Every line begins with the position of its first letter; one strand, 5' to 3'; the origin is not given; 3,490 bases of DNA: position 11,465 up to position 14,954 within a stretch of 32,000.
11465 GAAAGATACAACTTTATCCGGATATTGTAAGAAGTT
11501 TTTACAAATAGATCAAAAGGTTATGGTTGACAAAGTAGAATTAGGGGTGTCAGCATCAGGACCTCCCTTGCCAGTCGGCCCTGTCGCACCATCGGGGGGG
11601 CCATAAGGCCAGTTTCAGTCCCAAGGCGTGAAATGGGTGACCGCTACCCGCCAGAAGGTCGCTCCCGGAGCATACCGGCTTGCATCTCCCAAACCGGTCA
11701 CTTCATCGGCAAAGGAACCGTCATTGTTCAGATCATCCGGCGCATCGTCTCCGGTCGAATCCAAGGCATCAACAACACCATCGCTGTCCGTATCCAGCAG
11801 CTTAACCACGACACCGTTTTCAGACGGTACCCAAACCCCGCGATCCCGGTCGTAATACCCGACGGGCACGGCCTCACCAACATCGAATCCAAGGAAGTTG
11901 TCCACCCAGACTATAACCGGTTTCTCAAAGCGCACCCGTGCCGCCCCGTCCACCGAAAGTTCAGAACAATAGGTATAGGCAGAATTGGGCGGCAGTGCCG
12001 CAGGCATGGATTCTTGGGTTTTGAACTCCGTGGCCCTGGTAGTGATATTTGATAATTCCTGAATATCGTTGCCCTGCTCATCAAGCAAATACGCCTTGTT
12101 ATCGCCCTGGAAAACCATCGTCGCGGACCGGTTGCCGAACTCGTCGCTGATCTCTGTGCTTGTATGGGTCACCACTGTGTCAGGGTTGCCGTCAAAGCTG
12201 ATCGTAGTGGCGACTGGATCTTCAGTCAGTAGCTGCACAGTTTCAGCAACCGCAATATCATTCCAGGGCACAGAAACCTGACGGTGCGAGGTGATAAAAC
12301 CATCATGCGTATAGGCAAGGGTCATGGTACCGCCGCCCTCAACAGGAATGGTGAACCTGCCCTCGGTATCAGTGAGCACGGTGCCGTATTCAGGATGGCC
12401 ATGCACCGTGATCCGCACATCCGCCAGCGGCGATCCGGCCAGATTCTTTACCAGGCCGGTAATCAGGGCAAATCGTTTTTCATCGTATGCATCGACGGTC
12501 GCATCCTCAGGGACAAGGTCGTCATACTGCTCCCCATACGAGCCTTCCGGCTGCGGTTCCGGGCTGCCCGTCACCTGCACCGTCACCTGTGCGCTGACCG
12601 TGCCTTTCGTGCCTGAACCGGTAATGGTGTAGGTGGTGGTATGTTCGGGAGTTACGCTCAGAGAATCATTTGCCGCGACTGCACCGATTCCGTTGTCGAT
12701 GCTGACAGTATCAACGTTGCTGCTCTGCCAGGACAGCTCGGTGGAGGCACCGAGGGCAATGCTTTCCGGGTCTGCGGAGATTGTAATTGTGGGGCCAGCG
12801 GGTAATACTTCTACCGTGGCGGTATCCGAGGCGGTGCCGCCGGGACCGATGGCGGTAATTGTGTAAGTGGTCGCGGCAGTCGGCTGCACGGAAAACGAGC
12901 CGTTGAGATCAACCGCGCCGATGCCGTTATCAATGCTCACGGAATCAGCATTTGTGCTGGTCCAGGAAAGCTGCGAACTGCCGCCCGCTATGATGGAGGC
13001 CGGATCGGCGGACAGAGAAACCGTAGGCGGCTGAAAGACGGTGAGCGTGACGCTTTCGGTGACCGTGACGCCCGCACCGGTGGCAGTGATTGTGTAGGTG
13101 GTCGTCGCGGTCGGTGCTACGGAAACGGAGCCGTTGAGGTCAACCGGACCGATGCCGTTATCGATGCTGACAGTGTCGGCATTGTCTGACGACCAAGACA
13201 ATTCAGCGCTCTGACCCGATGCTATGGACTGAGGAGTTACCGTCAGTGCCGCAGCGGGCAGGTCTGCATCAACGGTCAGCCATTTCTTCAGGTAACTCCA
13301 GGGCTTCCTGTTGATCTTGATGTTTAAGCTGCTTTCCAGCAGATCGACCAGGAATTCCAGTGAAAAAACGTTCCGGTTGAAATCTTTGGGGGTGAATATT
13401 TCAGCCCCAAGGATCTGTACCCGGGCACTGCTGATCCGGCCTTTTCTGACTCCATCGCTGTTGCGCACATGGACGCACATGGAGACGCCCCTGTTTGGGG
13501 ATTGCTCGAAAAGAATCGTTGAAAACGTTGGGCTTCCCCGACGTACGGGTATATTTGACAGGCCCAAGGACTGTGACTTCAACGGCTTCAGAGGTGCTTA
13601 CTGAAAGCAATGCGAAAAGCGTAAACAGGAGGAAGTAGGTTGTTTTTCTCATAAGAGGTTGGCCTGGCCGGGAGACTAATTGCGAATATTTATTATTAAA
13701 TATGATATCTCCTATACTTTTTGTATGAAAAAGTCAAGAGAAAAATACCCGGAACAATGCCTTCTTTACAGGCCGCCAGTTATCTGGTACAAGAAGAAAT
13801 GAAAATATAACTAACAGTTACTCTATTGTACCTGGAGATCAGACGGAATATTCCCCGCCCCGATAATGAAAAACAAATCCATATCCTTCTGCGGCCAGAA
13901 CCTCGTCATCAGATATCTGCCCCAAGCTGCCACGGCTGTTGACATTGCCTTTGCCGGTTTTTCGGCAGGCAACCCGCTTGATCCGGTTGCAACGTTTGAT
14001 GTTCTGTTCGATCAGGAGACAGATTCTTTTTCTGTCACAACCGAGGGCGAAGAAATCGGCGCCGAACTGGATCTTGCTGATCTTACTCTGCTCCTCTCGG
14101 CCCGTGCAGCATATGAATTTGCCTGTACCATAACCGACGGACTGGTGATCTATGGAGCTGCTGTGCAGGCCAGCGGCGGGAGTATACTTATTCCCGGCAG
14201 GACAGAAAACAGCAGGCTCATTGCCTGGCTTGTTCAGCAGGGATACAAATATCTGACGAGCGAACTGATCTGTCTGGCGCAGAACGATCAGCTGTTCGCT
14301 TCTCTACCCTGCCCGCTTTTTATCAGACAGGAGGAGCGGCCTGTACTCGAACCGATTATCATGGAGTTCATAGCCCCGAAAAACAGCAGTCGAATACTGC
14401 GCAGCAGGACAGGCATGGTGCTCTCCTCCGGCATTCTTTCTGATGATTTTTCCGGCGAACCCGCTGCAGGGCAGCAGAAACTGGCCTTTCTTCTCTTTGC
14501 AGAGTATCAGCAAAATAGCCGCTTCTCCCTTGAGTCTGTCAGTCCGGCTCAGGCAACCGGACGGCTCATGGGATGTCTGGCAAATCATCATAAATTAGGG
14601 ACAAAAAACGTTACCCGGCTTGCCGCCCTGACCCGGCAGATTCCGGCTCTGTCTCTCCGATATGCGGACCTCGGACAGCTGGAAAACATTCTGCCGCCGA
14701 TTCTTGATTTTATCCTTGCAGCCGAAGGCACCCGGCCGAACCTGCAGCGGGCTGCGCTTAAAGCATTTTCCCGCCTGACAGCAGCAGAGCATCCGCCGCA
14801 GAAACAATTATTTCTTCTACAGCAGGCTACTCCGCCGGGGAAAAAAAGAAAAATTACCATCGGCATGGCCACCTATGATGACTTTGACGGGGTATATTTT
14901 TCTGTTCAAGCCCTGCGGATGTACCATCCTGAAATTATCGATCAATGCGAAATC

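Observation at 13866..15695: HprK-like pseudokinase fused to a GT2 glycosyltransferase, paralogous to the operon kinase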

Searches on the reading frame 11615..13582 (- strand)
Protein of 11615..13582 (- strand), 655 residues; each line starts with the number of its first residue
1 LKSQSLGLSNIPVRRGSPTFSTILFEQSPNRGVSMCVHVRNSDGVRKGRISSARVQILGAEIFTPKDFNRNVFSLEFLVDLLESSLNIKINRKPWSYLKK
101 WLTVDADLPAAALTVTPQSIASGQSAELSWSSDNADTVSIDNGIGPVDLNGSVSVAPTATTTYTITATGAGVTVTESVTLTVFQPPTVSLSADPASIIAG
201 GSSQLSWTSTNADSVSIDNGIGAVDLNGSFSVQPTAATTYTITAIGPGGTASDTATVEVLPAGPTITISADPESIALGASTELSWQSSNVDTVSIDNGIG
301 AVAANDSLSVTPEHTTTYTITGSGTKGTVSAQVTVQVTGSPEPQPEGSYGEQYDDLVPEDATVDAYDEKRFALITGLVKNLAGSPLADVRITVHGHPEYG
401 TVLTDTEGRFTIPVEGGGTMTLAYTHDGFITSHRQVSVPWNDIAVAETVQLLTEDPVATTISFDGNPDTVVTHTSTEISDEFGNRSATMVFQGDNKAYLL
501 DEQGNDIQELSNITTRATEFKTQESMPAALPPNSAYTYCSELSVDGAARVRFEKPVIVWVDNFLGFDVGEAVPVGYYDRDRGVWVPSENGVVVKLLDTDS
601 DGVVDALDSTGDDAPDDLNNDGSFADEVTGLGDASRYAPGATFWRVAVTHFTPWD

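Call 3: search_protein_families(library=pfam, proteins=[window:11615-13582:-], max_evalue=0.01)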
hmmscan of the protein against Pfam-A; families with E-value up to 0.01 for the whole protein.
window:11615-13582:- (655 aa): 5 families
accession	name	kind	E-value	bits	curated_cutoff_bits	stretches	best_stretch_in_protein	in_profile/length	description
PF25020.1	TTR_TEN1-4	-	5.1e-20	71.6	27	1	366-450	1-85/86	Teneurin TTR-like domain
PF13620.12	CarboxypepD_reg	-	6.9e-11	42.8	32.3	1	374-446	2-77/82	Carboxypeptidase regulatory-like domain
PF13715.12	CarbopepD_reg_2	-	8.5e-06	26.2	32.2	1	374-440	1-66/88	CarboxypepD_reg-like domain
PF24528.1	Ig_ADGRF3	-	0.00042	20.9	27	0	127-182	34-90/91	Adhesion G-protein coupled receptor F3-like, Ig-like domain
PF15976.11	CooC_C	-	0.0023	18.4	29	1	374-431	19-72/93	CS1-pili formation C-terminal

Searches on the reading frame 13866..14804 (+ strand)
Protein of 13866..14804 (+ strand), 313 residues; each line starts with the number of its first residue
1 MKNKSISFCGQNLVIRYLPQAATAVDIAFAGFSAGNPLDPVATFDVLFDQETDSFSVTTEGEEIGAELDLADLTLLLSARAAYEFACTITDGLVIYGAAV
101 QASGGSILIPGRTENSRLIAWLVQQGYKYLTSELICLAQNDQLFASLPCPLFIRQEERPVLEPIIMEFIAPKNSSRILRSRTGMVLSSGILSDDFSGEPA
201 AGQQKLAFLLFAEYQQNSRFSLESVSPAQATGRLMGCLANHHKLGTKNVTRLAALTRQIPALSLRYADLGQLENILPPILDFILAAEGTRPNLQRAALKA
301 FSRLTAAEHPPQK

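Call 51: predict_structure(alignment_id=A2)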
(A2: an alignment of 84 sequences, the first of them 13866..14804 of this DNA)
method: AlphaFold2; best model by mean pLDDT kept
length: 313 residues; sequences in the alignment: 84
mean_pLDDT: 92.8   pTM: 0.90
mean pLDDT of the five models: 92.8, 92.0, 91.9, 91.4, 91.4
residues with pLDDT >= 90: 263; 70-90: 37; 50-70: 12; < 50: 1
segments of 3 or more residues with pLDDT < 50: none
pLDDT, mean of each block of 10 residues (from residue 1): 97 98 97 95 98 98 98 98 97 96 94 91 95 92 92 95 90 89 94 66 89 95 97 97 90 96 96 95 89 92 84 54
secondary structure, 60 per line:
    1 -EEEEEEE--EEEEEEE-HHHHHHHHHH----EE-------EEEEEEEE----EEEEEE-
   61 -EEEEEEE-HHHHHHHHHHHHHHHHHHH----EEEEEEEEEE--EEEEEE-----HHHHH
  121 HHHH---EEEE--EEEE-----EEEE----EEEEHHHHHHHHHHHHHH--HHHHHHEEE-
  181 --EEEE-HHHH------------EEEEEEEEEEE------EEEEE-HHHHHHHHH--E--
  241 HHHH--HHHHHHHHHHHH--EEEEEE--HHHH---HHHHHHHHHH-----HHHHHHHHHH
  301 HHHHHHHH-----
elements in order: E2-8 E11-17 H19-28 E42-49 E54-59 E62-68 H70-88 E93-102 E105-110 H116-124 E128-131 E134-137 E143-146 E151-154 H155-168 H171-176 E177-179 E183-186 H188-191 E204-214 E221-225 H227-235 H241-244 H247-258 E261-266 H269-272 H276-285 H291-308

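Call 55: fold_search(model_id=the predicted structure, library=pdb)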
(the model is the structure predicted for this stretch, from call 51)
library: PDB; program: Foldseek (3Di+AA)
matches with E <= 10: 267; with E <= 0.001: 35
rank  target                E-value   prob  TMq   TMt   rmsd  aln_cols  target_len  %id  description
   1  6com                  4.7e-05  1.00  0.55  0.35   8.8       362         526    9  2.3A crystal structure of E. coli phosphoenolpyruvate carboxykinase mutant Asp269Asn (released 2018-04-04)
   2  2pc9_D                4.7e-05  1.00  0.55  0.36  10.9       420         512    7  Crystal Structure Of ATP-Dependent Phosphoenolpyruvate Carboxykinase From Thermus thermophilus HB8 (released 2007-10-02)
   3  1ylh                  5.6e-05  1.00  0.55  0.36   8.4       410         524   10  Crystal Structure of Phosphoenolpyruvate Carboxykinase from Actinobaccilus succinogenes in Complex with Manganese and Py (released 2005-06-28)
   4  6v2m                  9.5e-05  1.00  0.54  0.34  10.0       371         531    9  Structure of Escherichia coli Asp269Asn mutant phosphoenolpyruvate carboxykinase (released 2019-12-11)
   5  9a4u_A                9.5e-05  1.00  0.55  0.35   9.6       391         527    8  Integrative model of PCKA-QOX2 by crosslinking MS and deep learning (released 2024-09-18)
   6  2pxz                  1.0e-04  1.00  0.53  0.34   9.4       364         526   10  E. coli phosphoenolpyruvate carboxykinase (PEPCK) complexed with ATP, Mg2+, Mn2+, carbon dioxide and oxaloacetate (released 2008-04-22)
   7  6v2n                  1.1e-04  1.00  0.52  0.34   8.7       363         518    9  Crystal structure of E. coli phosphoenolpyruvate carboxykinase mutant Lys254Ser (released 2019-12-25)
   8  1ayl                  1.3e-04  1.00  0.56  0.35  11.4       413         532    9  PHOSPHOENOLPYRUVATE CARBOXYKINASE (released 1997-01-11)
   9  1oen                  1.3e-04  1.00  0.55  0.36   7.6       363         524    8  PHOSPHOENOLPYRUVATE CARBOXYKINASE (released 1996-11-08)
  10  1aq2                  1.4e-04  1.00  0.55  0.35   8.4       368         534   10  PHOSPHOENOLPYRUVATE CARBOXYKINASE (released 1998-10-14)
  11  1kkm_A                1.5e-04  1.00  0.29  0.45   9.9       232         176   13  L.casei HprK/P in complex with B.subtilis P-Ser-HPr (released 2002-08-28)
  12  6asm                  1.6e-04  1.00  0.54  0.35  10.1       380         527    9  E. coli phosphoenolpyruvate carboxykinase G209S K212C mutant bound to thiosulfate (released 2018-08-29)
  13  1ygg                  1.6e-04  1.00  0.52  0.34  10.8       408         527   10  Crystal structure of phosphoenolpyruvate carboxykinase from Actinobacillus succinogenes (released 2005-06-28)
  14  2qmh_B                1.9e-04  1.00  0.30  0.46   9.5       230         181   14  structure of V267F mutant HprK/P (released 2007-09-18)
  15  2pc9_C                2.1e-04  1.00  0.56  0.36   9.5       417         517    7  Crystal Structure Of ATP-Dependent Phosphoenolpyruvate Carboxykinase From Thermus thermophilus HB8 (released 2007-10-02)
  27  1kkm_C                4.5e-04  1.00  0.29  0.46   9.9       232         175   13  L.casei HprK/P in complex with B.subtilis P-Ser-HPr (released 2002-08-28)
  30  1kkm_B                5.1e-04  1.00  0.29  0.45  10.0       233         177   13  L.casei HprK/P in complex with B.subtilis P-Ser-HPr (released 2002-08-28)
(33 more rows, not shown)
